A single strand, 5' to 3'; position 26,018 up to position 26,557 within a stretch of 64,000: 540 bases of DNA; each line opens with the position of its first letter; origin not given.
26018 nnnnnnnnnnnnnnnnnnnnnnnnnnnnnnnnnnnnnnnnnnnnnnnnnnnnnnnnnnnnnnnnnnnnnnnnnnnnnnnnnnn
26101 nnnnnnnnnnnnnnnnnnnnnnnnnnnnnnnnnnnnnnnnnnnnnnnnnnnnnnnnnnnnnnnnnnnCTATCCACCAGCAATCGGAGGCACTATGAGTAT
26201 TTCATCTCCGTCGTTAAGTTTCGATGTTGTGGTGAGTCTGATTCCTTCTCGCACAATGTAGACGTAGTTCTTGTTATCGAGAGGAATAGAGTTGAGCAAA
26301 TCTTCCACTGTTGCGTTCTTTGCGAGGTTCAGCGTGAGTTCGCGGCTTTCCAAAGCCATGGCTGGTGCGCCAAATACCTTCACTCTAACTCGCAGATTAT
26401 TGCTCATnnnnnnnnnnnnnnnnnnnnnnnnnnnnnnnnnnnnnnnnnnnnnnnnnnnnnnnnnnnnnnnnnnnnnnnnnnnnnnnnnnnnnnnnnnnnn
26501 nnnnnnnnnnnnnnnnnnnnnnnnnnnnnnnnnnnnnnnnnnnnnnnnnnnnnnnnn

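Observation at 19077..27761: Two Mo-hydroxylase (xanthine dehydrogenase-family) gene sets, each with its own embedded MoaD-like Gly-Gly ubiquitin-fold protein, in one nine-gene unit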

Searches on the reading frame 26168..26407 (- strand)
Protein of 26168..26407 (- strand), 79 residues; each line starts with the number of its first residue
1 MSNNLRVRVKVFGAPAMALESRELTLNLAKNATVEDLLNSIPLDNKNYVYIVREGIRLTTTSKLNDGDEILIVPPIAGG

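Call 3: search_protein_families(library=pfam, proteins=[window:26168-26407:-], max_evalue=0.01)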
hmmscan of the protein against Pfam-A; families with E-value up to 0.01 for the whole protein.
window:26168-26407:- (79 aa): 1 family
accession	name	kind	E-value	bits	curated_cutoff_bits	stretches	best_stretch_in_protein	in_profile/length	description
PF02597.26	ThiS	-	2.2e-07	31.8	22.5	1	9-79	1-76/76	ThiS family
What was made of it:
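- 26168..26407 (-): Ubl2: a 79-aa MoaD/ThiS-family beta-grasp protein ending in PPIAGG. It overlaps the FAD2 stop by 4 nt and the Mo2 start by 14 nt. PF02597 E=2.2e-7 (call 3).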

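Call 15: find_homologous_proteins(query=window:26168-26407:-, max_evalue=0.001)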
Query window:26168-26407:- (79 aa): 255 proteins with E <= 0.001 among 255 candidates; the best 120 are listed.
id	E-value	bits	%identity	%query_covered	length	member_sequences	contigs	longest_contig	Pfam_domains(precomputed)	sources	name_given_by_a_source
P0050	5.4e-39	149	91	100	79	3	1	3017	PF02597.27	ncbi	-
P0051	1.0e-38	148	92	100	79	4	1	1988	PF02597.27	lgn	-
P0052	2.0e-38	147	92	100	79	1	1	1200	PF02597.27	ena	-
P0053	3.4e-38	146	92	100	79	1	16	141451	PF02597.27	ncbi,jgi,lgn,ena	ncbi:MAG: MoaD/ThiS family protein [Candidatus Bathyarchaeia archaeon]|jgi:molybdopterin converting 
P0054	4.8e-38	146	90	100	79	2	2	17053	PF02597.27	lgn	-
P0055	7.5e-38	145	91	100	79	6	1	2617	PF02597.27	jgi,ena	-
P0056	5.3e-37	142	85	100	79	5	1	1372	PF02597.27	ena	-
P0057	1.1e-36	141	90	100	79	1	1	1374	PF02597.27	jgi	jgi:molybdopterin converting factor small subunit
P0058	4.3e-36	139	86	100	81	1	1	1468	PF02597.27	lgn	-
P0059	6.2e-36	139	84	100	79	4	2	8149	PF02597.27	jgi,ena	-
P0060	1.1e-35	138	82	100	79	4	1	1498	PF02597.27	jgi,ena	-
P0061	1.2e-35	138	82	100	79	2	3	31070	PF02597.27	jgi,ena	-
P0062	1.4e-35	138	82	100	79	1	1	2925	PF02597.27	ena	-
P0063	3.6e-35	137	82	100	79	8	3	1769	PF02597.27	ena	-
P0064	3.8e-35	136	82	100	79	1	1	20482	PF02597.27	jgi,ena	-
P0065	3.9e-35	136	81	100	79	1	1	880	PF02597.27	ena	-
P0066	4.5e-35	136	85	100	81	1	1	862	PF02597.27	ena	-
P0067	7.7e-35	135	81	100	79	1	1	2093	PF02597.27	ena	-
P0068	1.1e-34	135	81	100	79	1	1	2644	PF02597.27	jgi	-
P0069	1.3e-34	135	94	90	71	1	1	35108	PF02597.27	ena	-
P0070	1.4e-34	135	80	100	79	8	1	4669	PF02597.27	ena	-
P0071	2.0e-34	134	92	90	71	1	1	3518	PF02597.27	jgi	jgi:molybdopterin converting factor small subunit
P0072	9.6e-34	132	80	100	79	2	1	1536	PF02597.27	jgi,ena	-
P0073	1.0e-33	132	78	100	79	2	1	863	PF02597.27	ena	-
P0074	1.1e-33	132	78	100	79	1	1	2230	PF02597.27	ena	-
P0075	1.5e-33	131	78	100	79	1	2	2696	PF02597.27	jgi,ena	-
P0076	2.0e-33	131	80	100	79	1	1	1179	PF02597.27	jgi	-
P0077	2.6e-33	131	77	100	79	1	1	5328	PF02597.27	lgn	-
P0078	2.8e-33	131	78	100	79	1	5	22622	PF02597.27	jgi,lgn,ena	-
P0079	3.6e-33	130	78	100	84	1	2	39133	PF02597.27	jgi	jgi:molybdopterin converting factor small subunit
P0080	5.7e-33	130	78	100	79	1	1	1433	PF02597.27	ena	-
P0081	7.5e-33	129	78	100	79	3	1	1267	PF02597.27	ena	-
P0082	7.7e-33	129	82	97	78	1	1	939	PF02597.27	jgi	-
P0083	8.8e-33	129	77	100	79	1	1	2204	PF02597.27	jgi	-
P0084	1.3e-32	128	76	100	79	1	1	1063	PF02597.27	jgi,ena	-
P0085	1.4e-32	128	78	99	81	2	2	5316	PF02597.27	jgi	-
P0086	1.8e-32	128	79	97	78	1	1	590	PF02597.27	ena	-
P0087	1.9e-32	128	76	100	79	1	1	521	PF02597.27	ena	-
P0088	2.1e-32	128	79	97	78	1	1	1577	PF02597.27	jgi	-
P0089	2.5e-32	128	79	97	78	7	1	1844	PF02597.27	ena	-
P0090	2.9e-32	127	76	100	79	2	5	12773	PF02597.27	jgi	jgi:molybdopterin converting factor small subunit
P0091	3.6e-32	127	79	97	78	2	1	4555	PF02597.27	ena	-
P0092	4.1e-32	127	75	100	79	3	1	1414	PF02597.27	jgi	-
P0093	4.9e-32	127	79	97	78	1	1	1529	PF02597.27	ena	-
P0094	5.4e-32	126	77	100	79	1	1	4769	PF02597.27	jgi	-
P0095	9.5e-32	126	80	95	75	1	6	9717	PF02597.27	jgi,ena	-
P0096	9.9e-32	126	76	100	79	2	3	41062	PF02597.27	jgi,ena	jgi:molybdopterin converting factor small subunit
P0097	1.1e-31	125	76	100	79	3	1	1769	PF02597.27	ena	-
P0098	1.2e-31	125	78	100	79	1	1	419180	PF02597.27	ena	-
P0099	2.2e-31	125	76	100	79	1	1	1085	PF02597.27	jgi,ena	-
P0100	2.5e-31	124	76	100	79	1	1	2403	PF02597.27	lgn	-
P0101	3.5e-31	124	76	100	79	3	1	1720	PF02597.27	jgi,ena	jgi:molybdopterin converting factor small subunit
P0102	1.4e-30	122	79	95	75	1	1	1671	PF02597.27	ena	-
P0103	1.7e-30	122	73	100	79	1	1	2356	PF02597.27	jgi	jgi:molybdopterin converting factor small subunit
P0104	1.7e-30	122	75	100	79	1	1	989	PF02597.27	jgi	jgi:molybdopterin converting factor small subunit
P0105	2.1e-30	121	76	100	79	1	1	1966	PF02597.27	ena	-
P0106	2.5e-30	121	76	100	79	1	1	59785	PF02597.27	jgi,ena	jgi:molybdopterin converting factor small subunit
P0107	2.8e-30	121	73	100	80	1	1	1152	PF02597.27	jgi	jgi:molybdopterin converting factor small subunit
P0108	2.9e-30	121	75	100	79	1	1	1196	PF02597.27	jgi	jgi:molybdopterin converting factor small subunit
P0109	2.9e-30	121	70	100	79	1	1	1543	PF02597.27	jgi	jgi:molybdopterin converting factor small subunit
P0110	3.0e-30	121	77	100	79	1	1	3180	PF02597.27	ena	-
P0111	3.0e-30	121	72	100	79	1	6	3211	PF02597.27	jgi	jgi:molybdopterin converting factor small subunit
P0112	3.8e-30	121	75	100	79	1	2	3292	PF02597.27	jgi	jgi:molybdopterin converting factor small subunit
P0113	4.2e-30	120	77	100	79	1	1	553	PF02597.27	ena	-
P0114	5.8e-30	120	77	100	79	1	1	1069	PF02597.27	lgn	-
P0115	6.1e-30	120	76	100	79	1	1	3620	PF02597.27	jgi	jgi:molybdopterin converting factor small subunit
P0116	6.3e-30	120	75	100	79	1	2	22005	PF02597.27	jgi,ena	-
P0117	6.4e-30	120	73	100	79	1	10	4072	PF02597.27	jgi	jgi:molybdopterin converting factor small subunit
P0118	6.8e-30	120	71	100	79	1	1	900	PF02597.27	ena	-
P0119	7.6e-30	120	70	100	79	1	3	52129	PF02597.27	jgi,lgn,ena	-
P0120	7.7e-30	120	73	100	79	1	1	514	PF02597.27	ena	-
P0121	7.8e-30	120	75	100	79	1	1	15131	PF02597.27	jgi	jgi:molybdopterin converting factor small subunit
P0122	8.2e-30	120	76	100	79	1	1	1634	PF02597.27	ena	-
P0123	8.2e-30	120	71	100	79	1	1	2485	PF02597.27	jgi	jgi:molybdopterin converting factor small subunit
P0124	8.7e-30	119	76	100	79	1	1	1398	PF02597.27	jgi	-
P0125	9.5e-30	119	71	100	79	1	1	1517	PF02597.27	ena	-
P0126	1.2e-29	119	73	100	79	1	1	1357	PF02597.27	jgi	jgi:molybdopterin converting factor small subunit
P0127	1.3e-29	119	70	100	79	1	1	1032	PF02597.27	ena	-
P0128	1.3e-29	119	71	100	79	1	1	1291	PF02597.27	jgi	-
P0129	1.3e-29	119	72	95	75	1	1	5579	PF02597.27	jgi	-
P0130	1.5e-29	119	71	95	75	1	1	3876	PF02597.27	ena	-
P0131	1.5e-29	119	71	97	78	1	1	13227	PF02597.27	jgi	jgi:molybdopterin converting factor small subunit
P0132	1.6e-29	119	71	100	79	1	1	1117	PF02597.27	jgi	jgi:molybdopterin converting factor small subunit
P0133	1.7e-29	119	75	100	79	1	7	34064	PF02597.27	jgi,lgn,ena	jgi:molybdopterin converting factor small subunit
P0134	1.7e-29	119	75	100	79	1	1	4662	PF02597.27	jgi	-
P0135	1.8e-29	118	72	95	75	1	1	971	PF02597.27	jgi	-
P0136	1.8e-29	118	73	95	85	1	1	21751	PF02597.27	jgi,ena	jgi:molybdopterin converting factor small subunit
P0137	1.9e-29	118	71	99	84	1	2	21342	PF02597.27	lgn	-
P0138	2.4e-29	118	73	100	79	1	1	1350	PF02597.27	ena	-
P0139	2.5e-29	118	71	100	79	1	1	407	PF02597.27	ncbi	-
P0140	2.8e-29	118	70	100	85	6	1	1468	PF02597.27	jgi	jgi:molybdopterin converting factor small subunit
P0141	2.9e-29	118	73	100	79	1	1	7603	PF02597.27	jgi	jgi:molybdopterin converting factor small subunit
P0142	3.0e-29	118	72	100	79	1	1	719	PF02597.27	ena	-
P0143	3.0e-29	118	79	95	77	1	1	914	PF02597.27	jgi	jgi:molybdopterin converting factor small subunit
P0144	3.4e-29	118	71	100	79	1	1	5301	PF02597.27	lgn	-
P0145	3.7e-29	118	73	97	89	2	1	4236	PF02597.27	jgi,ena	-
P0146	3.8e-29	117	71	100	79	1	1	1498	PF02597.27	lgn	-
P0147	3.8e-29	117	71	100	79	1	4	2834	PF02597.27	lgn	-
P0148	4.1e-29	117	73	100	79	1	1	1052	PF02597.27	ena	-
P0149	4.1e-29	117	73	100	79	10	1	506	PF02597.27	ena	-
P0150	4.2e-29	117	73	100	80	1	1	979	PF02597.27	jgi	jgi:molybdopterin converting factor small subunit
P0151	4.3e-29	117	71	100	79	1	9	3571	PF02597.27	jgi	jgi:molybdopterin converting factor small subunit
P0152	4.6e-29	117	72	100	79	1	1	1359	PF02597.27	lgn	-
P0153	4.9e-29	117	71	100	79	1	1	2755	PF02597.27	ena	-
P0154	5.4e-29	117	70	100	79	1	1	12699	PF02597.27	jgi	jgi:molybdopterin converting factor small subunit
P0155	5.5e-29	117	73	100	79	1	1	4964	PF02597.27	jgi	-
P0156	6.7e-29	117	76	95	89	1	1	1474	PF02597.27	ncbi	-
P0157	7.8e-29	116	72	100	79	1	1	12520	PF02597.27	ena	-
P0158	7.8e-29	116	70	100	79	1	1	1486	PF02597.27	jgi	-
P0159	8.2e-29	116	71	100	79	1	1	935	PF02597.27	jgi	jgi:molybdopterin converting factor small subunit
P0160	8.5e-29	116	71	100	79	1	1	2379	PF02597.27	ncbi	-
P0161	8.6e-29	116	73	95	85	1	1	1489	PF02597.27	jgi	jgi:molybdopterin converting factor small subunit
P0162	9.2e-29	116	68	100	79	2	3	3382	PF02597.27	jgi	jgi:molybdopterin converting factor small subunit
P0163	9.6e-29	116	71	100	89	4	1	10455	PF02597.27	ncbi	-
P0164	9.8e-29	116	72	95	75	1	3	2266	PF02597.27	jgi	-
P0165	1.1e-28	116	71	100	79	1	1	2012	PF02597.27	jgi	jgi:molybdopterin converting factor small subunit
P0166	1.1e-28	116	72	100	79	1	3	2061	PF02597.27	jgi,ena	jgi:molybdopterin converting factor small subunit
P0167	1.2e-28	116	73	95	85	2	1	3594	PF02597.27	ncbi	-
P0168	1.2e-28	116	70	100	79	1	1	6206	PF02597.27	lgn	-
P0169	1.5e-28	116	71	95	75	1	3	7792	PF02597.27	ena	-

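Call 18: search_solved_structures(query=window:26168-26407:-, max_evalue=10, show_alignments=2)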
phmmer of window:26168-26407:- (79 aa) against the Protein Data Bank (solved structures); distinct sequences matched with E-value up to 10: 8.
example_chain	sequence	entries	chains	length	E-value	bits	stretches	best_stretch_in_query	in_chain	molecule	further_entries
6jbz_B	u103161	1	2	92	0.1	16.3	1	4-79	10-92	MoaD/ThiS family protein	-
1vjk_A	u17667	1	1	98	0.16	15.7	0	51-79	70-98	molybdopterin converting factor, subunit 1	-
2m19_A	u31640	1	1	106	0.26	15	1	53-79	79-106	Molybdopterin converting factor subunit 1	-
5mpo_A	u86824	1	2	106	1.3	12.8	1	55-79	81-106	Molybdopterin synthase sulfur carrier subunit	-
4hro_A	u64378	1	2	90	1.4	12.6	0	47-79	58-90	Small archaeal modifier protein 1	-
1nvi_D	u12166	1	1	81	1.6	12.5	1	60-79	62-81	Molybdopterin converting factor subunit 1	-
3po0_A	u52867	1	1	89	1.6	12.5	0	48-79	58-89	Small archaeal modifier protein 1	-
1fm0_D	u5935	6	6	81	1.6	12.5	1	60-79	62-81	MOLYBDOPTERIN CONVERTING FACTOR, SUBUNIT 1 | MOLYBDOPTERIN [MPT] CONVERTING FACTOR, SUBUNIT 1 | Molybdopterin-converting factor subunit 1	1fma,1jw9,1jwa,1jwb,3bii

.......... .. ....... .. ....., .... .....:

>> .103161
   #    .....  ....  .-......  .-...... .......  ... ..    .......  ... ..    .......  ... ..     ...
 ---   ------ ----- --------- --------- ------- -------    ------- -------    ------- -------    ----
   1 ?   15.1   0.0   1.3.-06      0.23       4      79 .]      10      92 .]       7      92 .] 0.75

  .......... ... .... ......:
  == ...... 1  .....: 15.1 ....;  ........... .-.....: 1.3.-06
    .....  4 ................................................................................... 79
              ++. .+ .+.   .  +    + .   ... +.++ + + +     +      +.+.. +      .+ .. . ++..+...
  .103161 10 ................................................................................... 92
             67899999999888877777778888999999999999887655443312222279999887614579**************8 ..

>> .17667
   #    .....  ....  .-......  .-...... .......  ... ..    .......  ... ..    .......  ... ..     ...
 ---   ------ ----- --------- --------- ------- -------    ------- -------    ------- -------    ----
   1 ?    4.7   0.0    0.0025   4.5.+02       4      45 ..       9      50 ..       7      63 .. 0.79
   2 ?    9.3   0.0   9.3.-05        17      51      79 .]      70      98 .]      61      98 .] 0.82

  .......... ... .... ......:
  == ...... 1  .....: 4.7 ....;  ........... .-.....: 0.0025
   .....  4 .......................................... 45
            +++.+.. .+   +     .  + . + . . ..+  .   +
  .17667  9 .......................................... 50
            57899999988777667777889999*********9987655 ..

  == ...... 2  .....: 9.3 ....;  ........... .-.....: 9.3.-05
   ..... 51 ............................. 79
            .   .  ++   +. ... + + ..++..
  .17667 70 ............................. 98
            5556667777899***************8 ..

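Call 19: search_protein_families(library=ncbifam, proteins=[window:26168-26407:-], max_evalue=0.01)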
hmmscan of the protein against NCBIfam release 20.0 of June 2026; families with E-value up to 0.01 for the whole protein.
window:26168-26407:- (79 aa): 5 families
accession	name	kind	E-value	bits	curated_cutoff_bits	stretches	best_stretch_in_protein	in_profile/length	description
TIGR01687.1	moaD_arch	subfamily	2.2e-07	31.3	49.5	1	45-79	52-88/88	MoaD family protein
NF041918.1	SAMP1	equivalog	2.5e-06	27.9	60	1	8-79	2-91/91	ubiquitin-like small modifier protein 1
TIGR01682.1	moaD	equivalog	0.00023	21.9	66.15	1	7-79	1-80/80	molybdopterin converting factor subunit 1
TIGR01683.1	thiS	equivalog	0.0022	18.3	37.45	0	28-79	10-64/64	sulfur carrier protein ThiS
NF005028.0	PRK06437.1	equivalog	0.0096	16.1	85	0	25-79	14-67/67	hypothetical protein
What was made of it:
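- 26168..26407 (-): Below all NCBIfam cut-offs (call 19).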

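Call 23: find_related_loci(query=A1, collection=genome_contigs, flank=10000)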
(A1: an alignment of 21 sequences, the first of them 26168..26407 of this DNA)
Query A1 (79 aa) in genome_contigs; peptide patterns used: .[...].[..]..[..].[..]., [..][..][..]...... (x = any residue, [..] = any of these).
138 stretches matched a pattern; 17 encode a relative of the query (tblastn E <= 1e-3); 17 distinct loci.
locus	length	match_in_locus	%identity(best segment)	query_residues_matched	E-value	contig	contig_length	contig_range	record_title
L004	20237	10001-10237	92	1-79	4e-45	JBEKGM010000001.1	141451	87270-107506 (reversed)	MAG: Candidatus Bathyarchaeia archaeon isolate SPRUCE 253 SPRUCE_253_1, whole genome shotgun sequence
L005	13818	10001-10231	81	3-79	9e-40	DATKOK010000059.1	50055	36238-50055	MAG TPA_asm: Candidatus Methylomirabilota bacterium isolate SMAG_U14762 k141_1208427, whole genome shotgun sequence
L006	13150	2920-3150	71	3-79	4e-36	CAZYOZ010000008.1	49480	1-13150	MAG TPA_asm: uncultured Candidatus Bathyarchaeia archaeon isolate SRP231805_co2_295 genome assembly, contig: NODE_200_le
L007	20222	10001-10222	68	6-79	2e-35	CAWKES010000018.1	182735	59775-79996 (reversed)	MAG: Candidatus Bathyarchaeota archaeon isolate MFD04492.bin.2.141 genome assembly, contig: contig_46880, whole genome s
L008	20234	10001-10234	73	2-79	1e-34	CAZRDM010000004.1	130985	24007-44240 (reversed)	MAG TPA_asm: uncultured Candidatus Bathyarchaeia archaeon isolate SRP231805_co3_316 genome assembly, contig: NODE_11_len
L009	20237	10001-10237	66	1-79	7e-34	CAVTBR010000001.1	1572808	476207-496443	MAG: Candidatus Bathyarchaeota archaeon isolate MFD02248.bin.2.56 genome assembly, contig: contig_32965, whole genome sh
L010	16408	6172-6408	65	1-79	6e-34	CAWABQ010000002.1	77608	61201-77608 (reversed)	MAG: Candidatus Bathyarchaeota archaeon isolate MFD04408.bin.2.141 genome assembly, contig: contig_104787, whole genome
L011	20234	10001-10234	67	2-79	7e-34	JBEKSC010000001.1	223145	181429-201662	MAG: Candidatus Bathyarchaeia archaeon isolate SPRUCE 525 SPRUCE_525_1, whole genome shotgun sequence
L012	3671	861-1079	68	7-79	2e-33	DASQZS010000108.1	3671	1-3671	MAG TPA_asm: Candidatus Acidoferrum sp. isolate SMAG_U11098 k141_61025, whole genome shotgun sequence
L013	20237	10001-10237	66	1-79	3e-33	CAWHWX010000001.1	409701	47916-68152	MAG: Candidatus Bathyarchaeota archaeon isolate MFD02248.bin.2.124 genome assembly, contig: contig_10871, whole genome s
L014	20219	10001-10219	68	7-79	1e-32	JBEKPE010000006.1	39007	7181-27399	MAG: Candidatus Bathyarchaeia archaeon isolate SPRUCE 457 SPRUCE_457_6, whole genome shotgun sequence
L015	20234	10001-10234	67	2-79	1e-32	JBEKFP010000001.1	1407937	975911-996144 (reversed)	MAG: Candidatus Bathyarchaeia archaeon isolate SPRUCE 232 SPRUCE_232_1, whole genome shotgun sequence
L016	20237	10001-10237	66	1-79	1e-32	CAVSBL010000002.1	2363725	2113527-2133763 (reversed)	MAG: Candidatus Bathyarchaeota archaeon isolate MFD04408.bin.2.179 genome assembly, contig: contig_12384, whole genome s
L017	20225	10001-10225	67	5-79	3e-32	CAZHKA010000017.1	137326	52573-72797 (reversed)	MAG TPA_asm: uncultured Candidatus Bathyarchaeia archaeon isolate SRP140028_co1_632 genome assembly, contig: k141_688876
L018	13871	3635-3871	66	1-79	1e-32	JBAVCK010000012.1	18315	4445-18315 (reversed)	MAG: Candidatus Bathyarchaeia archaeon isolate MFD04490_ilm_asm_bin17 k127_139475, whole genome shotgun sequence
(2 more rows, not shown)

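Call 44: predict_structure(alignment_id=A1)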
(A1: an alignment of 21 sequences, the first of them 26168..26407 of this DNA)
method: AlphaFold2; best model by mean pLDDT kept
length: 79 residues; sequences in the alignment: 21
mean_pLDDT: 79.8   pTM: 0.62
mean pLDDT of the five models: 79.8, 76.9, 76.2, 76.0, 75.3
residues with pLDDT >= 90: 7; 70-90: 56; 50-70: 14; < 50: 2
segments of 3 or more residues with pLDDT < 50: none
pLDDT, mean of each block of 10 residues (from residue 1): 80 67 87 88 72 86 89 68
secondary structure, 60 per line:
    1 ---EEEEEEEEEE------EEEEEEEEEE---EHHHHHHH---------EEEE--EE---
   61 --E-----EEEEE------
elements in order: E4-13 E20-29 H34-40 E50-53 E69-73

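Call 51: fold_search(model_id=the predicted structure, library=pdb)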
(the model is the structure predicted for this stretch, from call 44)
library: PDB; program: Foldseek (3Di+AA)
matches with E <= 10: 896; with E <= 0.001: 14
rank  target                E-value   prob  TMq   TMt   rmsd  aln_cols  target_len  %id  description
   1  6jbz_B                4.0e-05  1.00  0.70  0.66   3.7        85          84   28  Structural analysis of molybdopterin synthases from two mycobacteria pathogens (released 2019-02-13)
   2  6jc0_A                2.4e-04  1.00  0.69  0.66   3.6        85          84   22  Structural analysis of molybdopterin synthases from two mycobacteria pathogens (released 2019-02-13)
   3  2m19_MODEL_1_A        2.5e-04  1.00  0.69  0.53   4.3        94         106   22  Solution structure of the Haloferax volcanii HVO 2177 protein (released 2013-08-07)
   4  6fno_D                3.0e-04  1.00  0.73  0.66   3.0        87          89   20  Caldiarchaeum Subterraneum Ubiquitin:Rpn11-homolog complex, zinc soak (released 2018-07-25)
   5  2kan_MODEL_1_A        3.2e-04  1.00  0.63  0.54   3.3        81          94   17  Solution NMR structure of ubiquitin-like domain of Arabidopsis thaliana protein At2g32350. Northeast Structura (released 2008-11-25)
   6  3po0                  3.9e-04  1.00  0.69  0.62   4.2        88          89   23  Crystal structure of SAMP1 from Haloferax volcanii (released 2011-03-30)
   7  6fj7                  4.2e-04  1.00  0.69  0.68   4.1        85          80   20  Caldiarchaeum Subterraneum Ubiquitin (released 2018-07-25)
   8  1ryj_MODEL_1_A        4.4e-04  1.00  0.64  0.71   3.2        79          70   18  Solution NMR Structure of Protein Mth1743 from Methanobacterium thermoautotrophicum. Ontario Centre for Struct (released 2004-02-24)
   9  4hro_B                5.7e-04  1.00  0.71  0.64   4.1        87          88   21  Crystal structure of H. volcanii small archaeal modifier protein 1 (released 2013-10-30)
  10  9hny_DU               5.7e-04  1.00  0.50  0.23   5.2        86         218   15  Mitoribosomal small subunit in complex with Mettl15 and Mettl17 (released 2025-03-26)
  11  5ztb_E                6.1e-04  1.00  0.61  0.72   3.7        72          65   22  Structure of Sulfurtransferase (released 2019-06-12)
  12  6sga_DU               6.5e-04  1.00  0.57  0.24   5.4        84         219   13  Body domain of the mt-SSU assemblosome from Trypanosoma brucei (released 2019-09-18)
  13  5jp1_B                8.9e-04  1.00  0.69  0.71   2.7        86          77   17  Structure of Xanthomonas campestris effector protein XopD bound to tomato SUMO (released 2016-07-27)
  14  3rcz_A                9.5e-04  1.00  0.60  0.63   3.2        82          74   17  Rad60 SLD2 Ubc9 Complex (released 2011-04-27)
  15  6fnn_C                1.0e-03  1.00  0.67  0.60   3.8        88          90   18  Caldiarchaeum Subterraneum Ubiquitin:Rpn11-homolog complex (released 2018-07-25)
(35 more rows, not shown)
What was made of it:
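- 26168..26407 (-): AF2 pLDDT 79.8 with a beta-grasp fold; Foldseek best matches are mycobacterial MoaD 6jbz_B, SAMP3 and SAMP1 (calls 44, 51).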

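Call 75: search_protein_families(library=pfam, proteins=[L016:2594-4276:+, L015:4423-5505:-, L015:1788-2594:-, L005:2163-3395:+], max_evalue=0.001)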
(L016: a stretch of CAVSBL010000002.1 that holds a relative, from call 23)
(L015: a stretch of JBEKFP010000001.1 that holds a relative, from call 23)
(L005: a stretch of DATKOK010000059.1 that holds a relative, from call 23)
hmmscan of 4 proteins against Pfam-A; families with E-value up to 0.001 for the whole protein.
L016:2594-4276:+ (560 aa): 1 family
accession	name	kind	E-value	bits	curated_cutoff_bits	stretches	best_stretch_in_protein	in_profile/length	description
PF13520.12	AA_permease_2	-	2.8e-14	53.3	27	1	76-508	8-404/427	Amino acid permease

L015:4423-5505:- (360 aa): 2 families
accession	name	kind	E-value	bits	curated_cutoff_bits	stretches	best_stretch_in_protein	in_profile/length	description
PF14582.11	Metallophos_3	-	1.7e-08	34.5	28.2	1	291-352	196-254/259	Metallophosphoesterase, calcineurin superfamily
PF12850.12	Metallophos_2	-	1.3e-06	29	27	1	298-334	100-135/154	Calcineurin-like phosphoesterase superfamily domain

L015:1788-2594:- (268 aa): 0 families

L005:2163-3395:+ (410 aa): 1 family
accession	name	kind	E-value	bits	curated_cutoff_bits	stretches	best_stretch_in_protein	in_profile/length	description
PF02653.21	BPD_transp_2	-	1.1e-37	130.1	26.8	1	111-387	2-268/269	Branched-chain amino acid transport system / permease component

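Call 79: search_protein_families(library=pfam, alignment_id=A6, max_evalue=0.00001)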
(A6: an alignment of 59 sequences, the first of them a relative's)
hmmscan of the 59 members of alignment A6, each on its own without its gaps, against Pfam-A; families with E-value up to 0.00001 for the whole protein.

A. member 1, L005:1387-2451:+ (354 aa): 1 family
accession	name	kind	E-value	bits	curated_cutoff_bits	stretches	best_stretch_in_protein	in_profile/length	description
PF02653.21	BPD_transp_2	-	3.1e-41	141.7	26.8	1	62-341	3-269/269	Branched-chain amino acid transport system / permease component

B. families by the number of members that match (of 59 scanned): 34 families (the first 25 are shown)
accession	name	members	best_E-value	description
PF00005.33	ABC_tran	3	2.9e-34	ABC transporter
PF13240.11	Zn_Ribbon_1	3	3.2e-07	zinc-ribbon domain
PF00202.27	Aminotran_3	2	3.9e-107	Aminotransferase class-III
PF13304.12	AAA_21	2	4e-08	AAA domain, putative AbiEii toxin, Type IV TA system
PF02463.25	SMC_N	2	1.2e-07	RecF/RecN/SMC N terminal domain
PF05369.18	MtmB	1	8.5e-104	Monomethylamine methyltransferase MtmB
PF00291.31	PALP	1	2e-72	Pyridoxal-phosphate dependent enzyme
PF00270.35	DEAD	1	7.7e-51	DEAD/DEAH box helicase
PF00857.26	Isochorismatase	1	1.1e-46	Isochorismatase domain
PF02653.21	BPD_transp_2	1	3.1e-41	Branched-chain amino acid transport system / permease component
PF07690.21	MFS_1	1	7e-39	Major Facilitator Superfamily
PF01420.25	Methylase_S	1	4.3e-31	Type I restriction modification DNA specificity domain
PF00271.37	Helicase_C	1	7.5e-31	Helicase conserved C-terminal domain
PF02361.21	CbiQ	1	5.4e-28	Cobalt transport protein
PF00881.29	Nitroreductase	1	8.5e-28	Nitroreductase family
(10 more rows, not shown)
